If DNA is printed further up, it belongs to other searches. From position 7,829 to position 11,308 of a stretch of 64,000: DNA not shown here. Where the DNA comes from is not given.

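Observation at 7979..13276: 1765-aa PorU-like C25 cysteine peptidase sits inside a glycan-biosynthesis operon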

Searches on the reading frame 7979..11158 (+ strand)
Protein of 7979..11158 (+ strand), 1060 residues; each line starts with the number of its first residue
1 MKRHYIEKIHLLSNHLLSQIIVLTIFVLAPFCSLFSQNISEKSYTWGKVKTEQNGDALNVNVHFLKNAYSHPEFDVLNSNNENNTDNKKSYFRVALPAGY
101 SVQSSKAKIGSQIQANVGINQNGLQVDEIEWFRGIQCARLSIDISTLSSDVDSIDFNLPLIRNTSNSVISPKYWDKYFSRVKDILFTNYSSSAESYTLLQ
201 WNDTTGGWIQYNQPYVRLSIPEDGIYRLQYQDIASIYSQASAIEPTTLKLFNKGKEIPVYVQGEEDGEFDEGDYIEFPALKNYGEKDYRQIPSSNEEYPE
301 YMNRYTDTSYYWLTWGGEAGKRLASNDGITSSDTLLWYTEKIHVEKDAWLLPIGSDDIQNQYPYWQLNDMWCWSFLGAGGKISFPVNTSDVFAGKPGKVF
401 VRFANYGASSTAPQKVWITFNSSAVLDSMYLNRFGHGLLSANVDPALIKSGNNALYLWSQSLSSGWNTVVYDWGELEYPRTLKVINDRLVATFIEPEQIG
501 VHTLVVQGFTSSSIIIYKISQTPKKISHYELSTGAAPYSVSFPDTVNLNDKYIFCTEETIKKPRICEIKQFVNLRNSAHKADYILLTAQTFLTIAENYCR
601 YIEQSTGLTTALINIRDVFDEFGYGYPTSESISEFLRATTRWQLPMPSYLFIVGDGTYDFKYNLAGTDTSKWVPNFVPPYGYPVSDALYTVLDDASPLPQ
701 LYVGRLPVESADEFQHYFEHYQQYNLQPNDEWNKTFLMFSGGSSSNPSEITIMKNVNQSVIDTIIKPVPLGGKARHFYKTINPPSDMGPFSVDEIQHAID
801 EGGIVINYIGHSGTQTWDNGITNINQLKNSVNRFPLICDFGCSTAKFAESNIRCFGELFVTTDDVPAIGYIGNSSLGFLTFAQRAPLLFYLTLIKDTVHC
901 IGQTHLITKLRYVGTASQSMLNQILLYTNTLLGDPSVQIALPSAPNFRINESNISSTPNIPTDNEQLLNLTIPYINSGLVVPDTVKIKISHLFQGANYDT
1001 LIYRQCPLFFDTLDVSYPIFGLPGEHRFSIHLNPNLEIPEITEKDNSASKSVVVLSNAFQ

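Call 52: predict_structure(alignment_id=A3)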
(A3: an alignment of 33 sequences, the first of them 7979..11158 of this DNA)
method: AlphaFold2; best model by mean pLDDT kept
length: 1060 residues; sequences in the alignment: 33
mean_pLDDT: 87.4   pTM: 0.86
mean pLDDT of the five models: 87.4, 87.1, 85.2, 84.7, 84.0
residues with pLDDT >= 90: 670; 70-90: 290; 50-70: 50; < 50: 50
segments of 3 or more residues with pLDDT < 50: 1-8, 33-36, 69-87, 105-121
pLDDT, mean of each block of 10 residues (from residue 1): 46 59 69 56 86 85 70 34 47 87 52 29 72 89 71 81 77 84 87 77 86 95 96 92 94 95 93 96 92 87 93 94 85 91 92 85 88 92 95 94 82 90 95 93 94 96 83 96 94 87 94 94 92 89 93 96 95 93 98 98 96 97 94 95 92 93 86 90 92 89 96 96 92 95 88 95 95 95 89 94 94 85 91 93 69 88 87 86 91 94 95 73 90 96 94 93 94 96 95 94 95 95 95 94 93 83
secondary structure, 60 per line:
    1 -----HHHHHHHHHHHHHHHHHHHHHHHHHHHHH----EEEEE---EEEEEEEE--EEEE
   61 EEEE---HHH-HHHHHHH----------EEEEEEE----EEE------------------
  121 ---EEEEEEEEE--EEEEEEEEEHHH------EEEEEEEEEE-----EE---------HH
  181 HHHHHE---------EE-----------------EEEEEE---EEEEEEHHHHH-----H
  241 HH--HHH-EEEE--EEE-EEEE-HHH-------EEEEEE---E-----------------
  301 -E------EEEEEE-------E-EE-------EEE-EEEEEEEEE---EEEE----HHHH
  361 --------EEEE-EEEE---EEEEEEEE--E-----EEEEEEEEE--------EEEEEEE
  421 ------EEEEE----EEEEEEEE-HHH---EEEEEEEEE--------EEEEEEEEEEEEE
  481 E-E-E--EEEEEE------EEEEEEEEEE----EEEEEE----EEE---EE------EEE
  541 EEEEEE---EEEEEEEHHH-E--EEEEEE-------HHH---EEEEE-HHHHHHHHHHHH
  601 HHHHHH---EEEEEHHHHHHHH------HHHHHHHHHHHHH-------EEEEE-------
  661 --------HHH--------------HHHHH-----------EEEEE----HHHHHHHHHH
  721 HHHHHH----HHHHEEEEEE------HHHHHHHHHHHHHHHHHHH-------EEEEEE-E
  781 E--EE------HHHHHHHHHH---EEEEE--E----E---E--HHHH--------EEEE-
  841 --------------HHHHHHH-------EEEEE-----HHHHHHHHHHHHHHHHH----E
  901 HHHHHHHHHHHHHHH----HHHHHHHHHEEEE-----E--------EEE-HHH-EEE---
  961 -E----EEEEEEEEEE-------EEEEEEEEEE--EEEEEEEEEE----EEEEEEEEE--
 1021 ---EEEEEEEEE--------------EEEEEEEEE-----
elements in order (helices of 4 or more, strands of 3 or more residues): H6-34 E39-43 E47-54 E57-64 H72-78 E89-95 E100-102 E124-132 E135-143 E153-162 H179-185 E215-220 E224-229 H230-234 E249-252 E255-257 E259-262 E274-279 E309-314 E333-335 E337-345 E349-352 H357-360 E369-372 E374-377 E381-388 E397-405 E414-420 E427-431 E436-443 E451-459 E468-481 E488-493 E500-509 E514-519 E524-526 E538-546 E550-556 E564-569 E583-587 H589-606 E610-614 H615-622 H629-641 E649-653 H686-690 E702-706 H711-726 H731-734 E735-740 H747-765 E773-778 H792-801 E805-809 H824-827 E836-839 H855-861 E869-873 H879-895 H901-915 H920-928 E929-932 E947-949 E955-957 E967-976 E984-993 E996-1005 E1010-1018 E1024-1032 E1047-1055

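Call 56: fold_search(model_id=the predicted structure, library=pdb)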
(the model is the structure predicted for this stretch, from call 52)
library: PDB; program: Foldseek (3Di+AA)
matches with E <= 10: 1601; with E <= 0.001: 148
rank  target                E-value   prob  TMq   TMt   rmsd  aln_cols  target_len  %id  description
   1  6za2_B                1.1e-35  1.00  0.43  0.42  12.4       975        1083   14  Crystal structure of dimeric latent PorU from Porphyromonas gingivalis (released 2021-09-29)
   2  6za2_A                3.2e-35  1.00  0.43  0.43  12.4       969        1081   14  Crystal structure of dimeric latent PorU from Porphyromonas gingivalis (released 2021-09-29)
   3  1cvr                  1.3e-18  1.00  0.28  0.64  14.5       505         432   16  Crystal structure of the Arg specific cysteine proteinase gingipain R (RGPB) (released 2000-03-01)
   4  4ief_B                1.2e-17  1.00  0.27  0.64  14.4       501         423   16  Complex of Porphyromonas gingivalis RgpB pro- and mature domains (released 2013-04-10)
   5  4ief_D                3.0e-17  1.00  0.27  0.65  14.7       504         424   15  Complex of Porphyromonas gingivalis RgpB pro- and mature domains (released 2013-04-10)
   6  4rbm                  5.7e-16  1.00  0.27  0.60  15.9       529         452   15  Porphyromonas gingivalis gingipain K (Kgp) catalytic and immunoglobulin superfamily-like domains (released 2014-10-08)
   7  6i9a_A                8.3e-16  1.00  0.27  0.59  15.8       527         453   15  Porphyromonas gingivalis gingipain K (Kgp) in complex with inhibitor KYT-36 (released 2019-03-13)
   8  5x7o_A                8.3e-09  1.00  0.11  0.10  23.5       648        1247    9  Crystal structure of Paenibacillus sp. 598K alpha-1,6-glucosyltransferase (released 2017-07-26)
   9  8u01                  4.1e-08  0.99  0.11  0.12  25.2       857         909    9  Crystal Structure of the Glycoside Hydrolase Family 2 TIM Barrel-domain Containing Protein from Phocaeicola plebeius (released 2023-09-27)
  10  3cmg                  4.3e-08  0.97  0.10  0.14  22.3       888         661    8  Crystal structure of putative beta-galactosidase from Bacteroides fragilis (released 2008-04-29)
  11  5z1a                  5.3e-08  0.97  0.10  0.14  22.3       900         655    8  The crystal structure of Bacteroides fragilis beta-glucuronidase in complex with uronic isofagomine (released 2018-12-12)
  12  6mvg_C                3.4e-07  0.94  0.10  0.14  22.8       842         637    8  Crystal structure of FMN-binding beta-glucuronidase from Ruminococcus gnavus (released 2019-01-30)
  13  9npc_A                3.6e-07  0.91  0.10  0.13  27.9       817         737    8  Crystal structure of the inactive conformation of a glycoside hydrolase (CapGH2b) from the GH2 family in the space gro (released 2025-11-12)
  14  9npd_C                4.3e-07  0.87  0.10  0.13  26.6       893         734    8  Crystal structure of the inactive conformation of a glycoside hydrolase (CapGH2b - E553Q Mutant) from the GH2 family i (released 2025-11-12)
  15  9npc_C                1.1e-06  0.75  0.09  0.12  26.9       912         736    8  Crystal structure of the inactive conformation of a glycoside hydrolase (CapGH2b) from the GH2 family in the space gro (released 2025-11-12)
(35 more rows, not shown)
